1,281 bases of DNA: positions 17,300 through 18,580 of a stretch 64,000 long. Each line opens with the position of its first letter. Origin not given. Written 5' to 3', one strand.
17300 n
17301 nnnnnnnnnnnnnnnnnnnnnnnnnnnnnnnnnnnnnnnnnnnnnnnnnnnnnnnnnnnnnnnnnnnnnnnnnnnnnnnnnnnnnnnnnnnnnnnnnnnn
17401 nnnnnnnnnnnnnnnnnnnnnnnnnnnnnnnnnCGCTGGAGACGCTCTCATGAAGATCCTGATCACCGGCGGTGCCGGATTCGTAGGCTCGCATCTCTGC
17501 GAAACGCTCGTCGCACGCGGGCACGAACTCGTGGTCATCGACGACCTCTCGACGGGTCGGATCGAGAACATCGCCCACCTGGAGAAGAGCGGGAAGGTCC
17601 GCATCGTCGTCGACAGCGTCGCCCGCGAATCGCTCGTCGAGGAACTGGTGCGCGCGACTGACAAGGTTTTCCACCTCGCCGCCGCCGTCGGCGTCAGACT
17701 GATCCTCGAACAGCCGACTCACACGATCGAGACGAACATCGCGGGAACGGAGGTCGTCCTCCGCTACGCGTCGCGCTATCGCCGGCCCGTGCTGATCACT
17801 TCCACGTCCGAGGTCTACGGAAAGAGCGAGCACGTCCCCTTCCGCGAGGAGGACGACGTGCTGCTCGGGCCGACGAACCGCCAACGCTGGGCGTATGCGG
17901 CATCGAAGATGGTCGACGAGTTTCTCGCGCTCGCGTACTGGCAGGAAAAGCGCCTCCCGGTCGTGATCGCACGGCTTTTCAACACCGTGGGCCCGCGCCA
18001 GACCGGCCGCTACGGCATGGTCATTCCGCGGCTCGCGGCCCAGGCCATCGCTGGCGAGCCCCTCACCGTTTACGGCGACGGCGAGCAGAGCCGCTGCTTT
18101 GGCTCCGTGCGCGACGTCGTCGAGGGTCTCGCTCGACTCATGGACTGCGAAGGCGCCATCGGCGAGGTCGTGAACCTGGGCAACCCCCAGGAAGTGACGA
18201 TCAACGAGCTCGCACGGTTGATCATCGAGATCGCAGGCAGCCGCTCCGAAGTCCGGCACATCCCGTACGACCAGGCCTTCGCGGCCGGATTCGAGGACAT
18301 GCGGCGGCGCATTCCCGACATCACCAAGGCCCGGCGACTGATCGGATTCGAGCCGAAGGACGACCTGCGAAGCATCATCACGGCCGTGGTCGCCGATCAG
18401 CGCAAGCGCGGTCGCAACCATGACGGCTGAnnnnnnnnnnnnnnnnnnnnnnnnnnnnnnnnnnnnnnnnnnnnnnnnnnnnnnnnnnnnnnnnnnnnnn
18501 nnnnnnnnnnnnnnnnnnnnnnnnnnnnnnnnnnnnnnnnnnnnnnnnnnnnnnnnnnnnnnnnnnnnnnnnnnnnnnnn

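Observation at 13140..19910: Candidate polyprenyl-phosphate pentose/furanose glycosylation operon (GT2 - GtrB/ArnC-like GT2 - YbhN flippase-like - UGM-like mutase - UXS-like decarboxylase - ArnT-like GT-C)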

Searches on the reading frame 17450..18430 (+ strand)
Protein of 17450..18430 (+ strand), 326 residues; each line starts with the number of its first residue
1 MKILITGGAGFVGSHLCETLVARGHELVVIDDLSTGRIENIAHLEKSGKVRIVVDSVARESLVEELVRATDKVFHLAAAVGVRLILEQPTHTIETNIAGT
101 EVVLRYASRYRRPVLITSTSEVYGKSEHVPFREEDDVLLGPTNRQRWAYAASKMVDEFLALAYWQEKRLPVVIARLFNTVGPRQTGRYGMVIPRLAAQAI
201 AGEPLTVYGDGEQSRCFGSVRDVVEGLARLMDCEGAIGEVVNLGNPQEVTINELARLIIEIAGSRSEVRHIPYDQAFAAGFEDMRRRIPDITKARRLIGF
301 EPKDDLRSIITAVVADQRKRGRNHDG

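Call 5: search_protein_families(library=pfam, proteins=[window:17450-18430:+], max_evalue=0.01)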
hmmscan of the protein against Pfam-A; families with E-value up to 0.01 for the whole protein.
window:17450-18430:+ (326 aa): 9 families
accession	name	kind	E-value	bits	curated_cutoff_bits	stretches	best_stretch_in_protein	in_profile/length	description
PF16363.11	GDP_Man_Dehyd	-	1.1e-55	189.8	27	1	4-311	1-330/332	GDP-mannose 4,6 dehydratase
PF01370.27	Epimerase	-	1e-52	179.4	20.9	1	3-244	1-240/240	NAD dependent epimerase/dehydratase family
PF02719.21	Polysacc_synt_2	-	1.3e-17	64.4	20.2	2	3-111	1-119/293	Polysaccharide biosynthesis protein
PF07993.18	NAD_binding_4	-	4e-13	49.6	20.1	1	61-187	80-215/258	Male sterility protein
PF01073.25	3Beta_HSD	-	1.7e-12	47.4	22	1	4-161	1-158/280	3-beta hydroxysteroid dehydrogenase/isomerase family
PF04321.23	RmlD_sub_bind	-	1.8e-11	44.1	27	1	1-275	1-245/287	RmlD substrate binding domain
PF00106.31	adh_short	-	0.00033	20.6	26.6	1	3-82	3-87/195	short chain dehydrogenase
PF13460.12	NAD_binding_10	-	0.00076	19.8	27.2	1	7-82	1-73/184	NAD(P)H-binding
PF08659.16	KR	-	0.0022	18.4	22.6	1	3-81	3-93/180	KR domain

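Call 6: search_protein_families(library=ncbifam, proteins=[window:17450-18430:+], max_evalue=0.01)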
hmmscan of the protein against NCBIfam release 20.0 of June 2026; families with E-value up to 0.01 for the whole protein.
window:17450-18430:+ (326 aa): 50 families (the best 25 are shown)
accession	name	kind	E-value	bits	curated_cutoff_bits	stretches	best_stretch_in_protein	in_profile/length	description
TIGR04180.1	EDH_00030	hypoth_equivalog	2.3e-53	181.2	475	1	3-303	1-295/297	NAD-dependent 4,6-dehydratase LegB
TIGR01181.1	dTDP_gluc_dehyt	equivalog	3.6e-41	141.3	365.1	1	2-308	1-302/321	dTDP-glucose 4,6-dehydratase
NF008872.0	PRK11908.1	equivalog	1.6e-40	139.2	294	1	1-318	2-336/349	bifunctional UDP-4-keto-pentose/UDP-xylose synthase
NF005998.1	PRK08125.1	equivalog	7.1e-39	133.7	777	1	2-312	317-644/649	bifunctional UDP-4-amino-4-deoxy-L-arabinose formyltransferase/UDP-glucuronic acid oxidase ArnA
TIGR01179.1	galE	equivalog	7.6e-34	117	262.3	1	2-314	1-322/332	UDP-glucose 4-epimerase GalE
TIGR02197.1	heptose_epim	equivalog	1.4e-25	90.1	274.6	1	3-277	1-275/316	ADP-glyceromanno-heptose 6-epimerase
NF007490.0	PRK10084.1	subfamily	3.7e-24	85.4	649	1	1-310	1-327/361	dTDP-glucose 4,6-dehydratase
NF007582.0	PRK10217.1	equivalog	6.3e-24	84.7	698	1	2-308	3-322/355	dTDP-glucose 4,6-dehydratase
NF042422.1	oxyalk_red_OleD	equivalog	1.2e-20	74.2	580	1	1-280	1-268/329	2-alkyl-3-oxoalkanoate reductase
NF011728.1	PRK15181.1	equivalog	4.8e-20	71.9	760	1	3-308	18-328/348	Vi polysaccharide biosynthesis UDP-N-acetylglucosaminuronic acid C-4 epimerase TviC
TIGR03466.1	HpnA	hypoth_equivalog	6.2e-20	71.3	367.65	1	1-281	1-265/327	hopanoid-associated sugar epimerase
NF007956.0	PRK10675.1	subfamily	3.5e-19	69.1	394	1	1-223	1-233/338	UDP-glucose 4-epimerase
NF041015.1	UDPsulfquin_syn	equivalog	5.4e-17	61.8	575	2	188-316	235-362/384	UDP-sulfoquinovose synthase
NF043036.1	ErythonDh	equivalog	1.5e-14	54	325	1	1-164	1-164/321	D-erythronate dehydrogenase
TIGR02622.1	CDP_4_6_dhtase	equivalog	2.8e-13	49.7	278.45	1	2-314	6-327/352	CDP-glucose 4,6-dehydratase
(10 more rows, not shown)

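Call 8: search_solved_structures(query=window:17450-18430:+, max_evalue=1e-20)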
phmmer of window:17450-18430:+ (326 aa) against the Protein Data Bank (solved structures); distinct sequences matched with E-value up to 1e-20: 52.
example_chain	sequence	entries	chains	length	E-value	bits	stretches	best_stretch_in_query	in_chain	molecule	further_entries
4lk3_A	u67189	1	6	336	2e-56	194.8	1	2-308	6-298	UDP-glucuronic acid decarboxylase 1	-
4gll_A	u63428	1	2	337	2e-56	194.8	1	2-308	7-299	UDP-glucuronic acid decarboxylase 1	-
2b69_A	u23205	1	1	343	2.1e-56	194.7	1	2-308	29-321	UDP-glucuronate decarboxylase 1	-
4m55_A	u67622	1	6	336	2.7e-56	194.3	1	2-308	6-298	UDP-glucuronic acid decarboxylase 1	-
8vr2_A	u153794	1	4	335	2.9e-39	138.4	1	2-308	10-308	NAD-dependent epimerase/dehydratase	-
6wjb_A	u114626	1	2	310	2.3e-38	135.4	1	2-270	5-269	NAD-dependent epimerase/dehydratase family protein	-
6wj9_A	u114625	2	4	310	1.2e-37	133.1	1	2-270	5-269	NAD-dependent epimerase/dehydratase family protein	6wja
9v5h_G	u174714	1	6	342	3.5e-37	131.5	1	1-311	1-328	Bifunctional polymyxin resistance protein ArnA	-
2bll_A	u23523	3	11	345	3.7e-37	131.5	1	1-311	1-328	PROTEIN YFBG | UDP-4-amino-4-deoxy-L-arabinose formyltransferase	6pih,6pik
1u9j_A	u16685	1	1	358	1.1e-36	130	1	2-311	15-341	Hypothetical protein yfbG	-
4zrm_A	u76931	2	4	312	1.8e-36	129.2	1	1-311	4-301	UDP-glucose 4-epimerase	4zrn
1z73_A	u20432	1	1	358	2.8e-36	128.6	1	2-311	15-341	protein ArnA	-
1z7b_A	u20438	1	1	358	5.3e-36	127.7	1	2-311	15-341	protein ArnA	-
1z7e_A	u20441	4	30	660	6.4e-36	127.4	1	2-311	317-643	protein ArnA | Bifunctional polymyxin resistance protein ArnA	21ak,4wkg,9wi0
1z75_A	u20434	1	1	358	7.3e-36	127.2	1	2-311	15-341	protein ArnA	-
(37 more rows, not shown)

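Call 37: search_solved_structures(query=window:17450-18430:+, max_evalue=1e-36, show_alignments=5)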
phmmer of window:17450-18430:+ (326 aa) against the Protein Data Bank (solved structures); distinct sequences matched with E-value up to 1e-36: 9.
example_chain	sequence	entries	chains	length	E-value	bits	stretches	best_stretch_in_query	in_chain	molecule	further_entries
4lk3_A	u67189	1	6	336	2e-56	194.8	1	2-308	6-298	UDP-glucuronic acid decarboxylase 1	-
4gll_A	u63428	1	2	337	2e-56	194.8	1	2-308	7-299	UDP-glucuronic acid decarboxylase 1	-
2b69_A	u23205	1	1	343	2.1e-56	194.7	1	2-308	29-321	UDP-glucuronate decarboxylase 1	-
4m55_A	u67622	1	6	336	2.7e-56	194.3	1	2-308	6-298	UDP-glucuronic acid decarboxylase 1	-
8vr2_A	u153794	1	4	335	2.9e-39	138.4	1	2-308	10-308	NAD-dependent epimerase/dehydratase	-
6wjb_A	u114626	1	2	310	2.3e-38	135.4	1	2-270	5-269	NAD-dependent epimerase/dehydratase family protein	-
6wj9_A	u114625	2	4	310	1.2e-37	133.1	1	2-270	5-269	NAD-dependent epimerase/dehydratase family protein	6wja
9v5h_G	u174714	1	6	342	3.5e-37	131.5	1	1-311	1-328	Bifunctional polymyxin resistance protein ArnA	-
2bll_A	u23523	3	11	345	3.7e-37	131.5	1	1-311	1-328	PROTEIN YFBG | UDP-4-amino-4-deoxy-L-arabinose formyltransferase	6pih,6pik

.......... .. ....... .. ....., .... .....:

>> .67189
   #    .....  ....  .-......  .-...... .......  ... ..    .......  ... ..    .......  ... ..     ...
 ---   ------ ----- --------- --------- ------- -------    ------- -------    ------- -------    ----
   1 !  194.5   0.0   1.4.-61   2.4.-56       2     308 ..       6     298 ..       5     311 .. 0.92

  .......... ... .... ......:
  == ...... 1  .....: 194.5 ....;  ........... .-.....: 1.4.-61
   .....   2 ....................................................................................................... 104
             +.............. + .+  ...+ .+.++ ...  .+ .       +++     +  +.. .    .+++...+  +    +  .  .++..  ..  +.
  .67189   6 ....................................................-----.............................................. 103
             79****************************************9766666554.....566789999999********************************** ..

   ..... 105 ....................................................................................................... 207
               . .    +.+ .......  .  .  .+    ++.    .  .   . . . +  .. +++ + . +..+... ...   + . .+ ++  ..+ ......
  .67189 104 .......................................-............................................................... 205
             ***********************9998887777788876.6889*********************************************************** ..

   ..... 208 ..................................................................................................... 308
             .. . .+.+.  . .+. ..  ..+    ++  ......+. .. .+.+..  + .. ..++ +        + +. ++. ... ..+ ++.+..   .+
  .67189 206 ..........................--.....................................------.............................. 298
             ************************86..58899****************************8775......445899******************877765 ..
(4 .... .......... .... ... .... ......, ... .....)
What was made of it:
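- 17450..18430 (+): Extended SDR with the UDP-uronic-acid decarboxylase (UXS-type) signature. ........, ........, YAASK, FNTVGPR and QSRCF are all conserved (call 37).
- On UDP-glucuronate decarboxylase (UXS) within extended SDRs: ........, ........, YAASK, FNTVGPR and QSRCF align with human UXS1 (call 37).
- The SDR keeps all UXS catalytic residues (call 37).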

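Call 52: find_related_loci(query=window:17450-18427:+, collection=metagenome_contigs, flank=7000)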
Query window:17450-18427:+ (326 aa) in metagenome_contigs; peptide patterns used: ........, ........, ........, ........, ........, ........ (x = any residue, [..] = any of these).
377 stretches matched a pattern; 260 encode a relative of the query (tblastn E <= 1e-3); the best 80 are kept; 80 distinct loci.
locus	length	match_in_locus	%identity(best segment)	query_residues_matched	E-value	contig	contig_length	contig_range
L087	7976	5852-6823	77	1-324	3e-167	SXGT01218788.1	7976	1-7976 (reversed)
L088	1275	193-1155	77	1-321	0e+0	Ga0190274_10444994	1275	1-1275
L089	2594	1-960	77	4-323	4e-175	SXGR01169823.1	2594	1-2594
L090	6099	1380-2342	75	1-321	2e-165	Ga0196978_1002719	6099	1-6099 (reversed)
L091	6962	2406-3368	60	2-319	2e-132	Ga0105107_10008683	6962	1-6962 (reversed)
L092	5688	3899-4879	59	2-320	3e-129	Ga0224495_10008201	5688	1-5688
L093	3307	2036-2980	61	4-318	1e-132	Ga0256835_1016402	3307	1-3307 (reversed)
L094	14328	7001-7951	61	1-317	1e-127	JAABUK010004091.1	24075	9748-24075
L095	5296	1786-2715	61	4-313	4e-128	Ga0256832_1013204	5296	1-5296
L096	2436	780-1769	58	2-321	2e-134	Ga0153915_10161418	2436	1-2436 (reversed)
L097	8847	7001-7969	58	1-323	2e-126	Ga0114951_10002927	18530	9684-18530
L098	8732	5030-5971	59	2-315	5e-126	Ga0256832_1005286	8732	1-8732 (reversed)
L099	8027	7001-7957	57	2-320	9e-126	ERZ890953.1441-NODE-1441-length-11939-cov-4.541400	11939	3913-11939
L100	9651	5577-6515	60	2-314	4e-125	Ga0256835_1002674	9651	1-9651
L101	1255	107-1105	56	2-314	1e-136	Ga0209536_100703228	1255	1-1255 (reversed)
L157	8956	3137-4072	58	2-313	6e-120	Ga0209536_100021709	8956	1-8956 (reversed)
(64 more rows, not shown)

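Call 61: search_protein_families(library=pfam, proteins=[L157:14-850:+, L157:847-2103:+, L157:2266-2625:+, L157:2629-2985:+, L157:4276-5244:+, L157:5486-7333:+, L157:7358-7702:+, L157:7716-8486:+], max_evalue=0.001)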
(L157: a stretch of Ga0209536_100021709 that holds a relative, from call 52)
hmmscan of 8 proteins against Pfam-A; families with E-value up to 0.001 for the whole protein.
L157:14-850:+ (278 aa): 4 families
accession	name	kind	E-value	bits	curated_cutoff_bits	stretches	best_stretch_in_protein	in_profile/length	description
PF00534.26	Glycos_transf_1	-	1.1e-33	116.7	26.4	1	87-253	9-170/172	Glycosyl transferases group 1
PF13692.12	Glyco_trans_1_4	-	4.2e-28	98.8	27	1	95-240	3-141/142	Glycosyl transferases group 1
PF20706.3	GT4-conflict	-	4.4e-13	49.4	26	1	105-219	211-323/385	Family 4 Glycosyltransferase in conflict systems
PF13524.12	Glyco_trans_1_2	-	9.5e-09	35.8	25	1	127-269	15-143/144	Glycosyl transferase-like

L157:847-2103:+ (418 aa): 6 families
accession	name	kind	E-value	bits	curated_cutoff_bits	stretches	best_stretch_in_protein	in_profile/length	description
PF00534.26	Glycos_transf_1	-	3.5e-27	95.5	26.4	1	225-383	4-171/172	Glycosyl transferases group 1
PF13692.12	Glyco_trans_1_4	-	5.3e-23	82.3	27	1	237-368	2-140/142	Glycosyl transferases group 1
PF13439.12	Glyco_transf_4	-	2.2e-13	51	28.5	1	20-216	2-163/170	Glycosyltransferase Family 4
PF13579.12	Glyco_trans_4_4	-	5.1e-07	30.6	29.7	1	20-209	1-148/158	Glycosyl transferase 4-like domain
PF20706.3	GT4-conflict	-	0.00046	19.7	26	1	199-337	162-312/385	Family 4 Glycosyltransferase in conflict systems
PF13524.12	Glyco_trans_1_2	-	0.00086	19.7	25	0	263-389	14-133/144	Glycosyl transferase-like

L157:2266-2625:+ (119 aa): 1 family
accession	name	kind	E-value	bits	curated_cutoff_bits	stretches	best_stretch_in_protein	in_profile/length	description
PF00892.27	EamA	-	2.3e-07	31.6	28.2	1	2-117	26-134/135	EamA-like transporter family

L157:2629-2985:+ (118 aa): 1 family
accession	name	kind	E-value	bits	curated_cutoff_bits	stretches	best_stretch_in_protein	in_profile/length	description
PF00892.27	EamA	-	7.1e-07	30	28.2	1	33-115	56-134/135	EamA-like transporter family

L157:4276-5244:+ (322 aa): 2 families
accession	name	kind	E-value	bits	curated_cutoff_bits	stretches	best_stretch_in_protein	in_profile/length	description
PF13737.12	DDE_Tnp_1_5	-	6.9e-35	120.3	28.1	1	29-138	1-112/112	Transposase DDE domain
PF01609.27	DDE_Tnp_1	-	7.7e-22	78.5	23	1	125-308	6-200/200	Transposase DDE domain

L157:5486-7333:+ (615 aa): 11 families
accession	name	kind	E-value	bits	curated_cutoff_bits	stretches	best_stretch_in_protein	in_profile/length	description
PF01593.30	Amino_oxidase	-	6.1e-22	78.9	19.8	1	22-384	2-366/443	Flavin containing amine oxidoreductase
PF13450.12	NAD_binding_8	-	1.6e-15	57.6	21.9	1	16-81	1-68/68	NAD(P)-binding Rossmann-like domain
PF01266.30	DAO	-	1.8e-07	31.5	27.9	1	14-83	2-76/353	FAD dependent oxidoreductase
PF12831.13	FAD_oxidored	-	1e-06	28.8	27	0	15-50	3-38/416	FAD dependent oxidoreductase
PF13738.12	Pyr_redox_3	-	7.2e-05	22.6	30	1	15-74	1-52/305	Pyridine nucleotide-disulphide oxidoreductase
PF00890.30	FAD_binding_2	-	0.00012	21.9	20.4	1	15-48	3-36/414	FAD binding domain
PF07992.20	Pyr_redox_2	-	0.00013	21.9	26.1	0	13-41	2-30/291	Pyridine nucleotide-disulphide oxidoreductase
PF01946.23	Thi4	-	0.00036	20.3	26.2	1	8-48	14-55/235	Thi4 family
PF03486.20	HI0933_like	-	0.00056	19.9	50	0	13-47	2-36/244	HI0933-like protein Rossmann domain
PF03275.19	GLF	-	0.00062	20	26.3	0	157-182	2-26/203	UDP-galactopyranose mutase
PF01494.25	FAD_binding_3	-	0.00066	19.4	22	0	15-48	5-38/349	FAD binding domain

L157:7358-7702:+ (114 aa): 0 families

L157:7716-8486:+ (256 aa): 1 family
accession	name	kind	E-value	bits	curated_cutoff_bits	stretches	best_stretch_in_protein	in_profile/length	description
PF01522.26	Polysacc_deac_1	-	7.5e-28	97.4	23.1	1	59-188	5-117/124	Polysaccharide deacetylase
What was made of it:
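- L157 carries two EamA half-transporters (ArnE/F-like), the SDR, FLAV2 and a polysaccharide deacetylase (ArnD/NaxD-like) (call 61).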
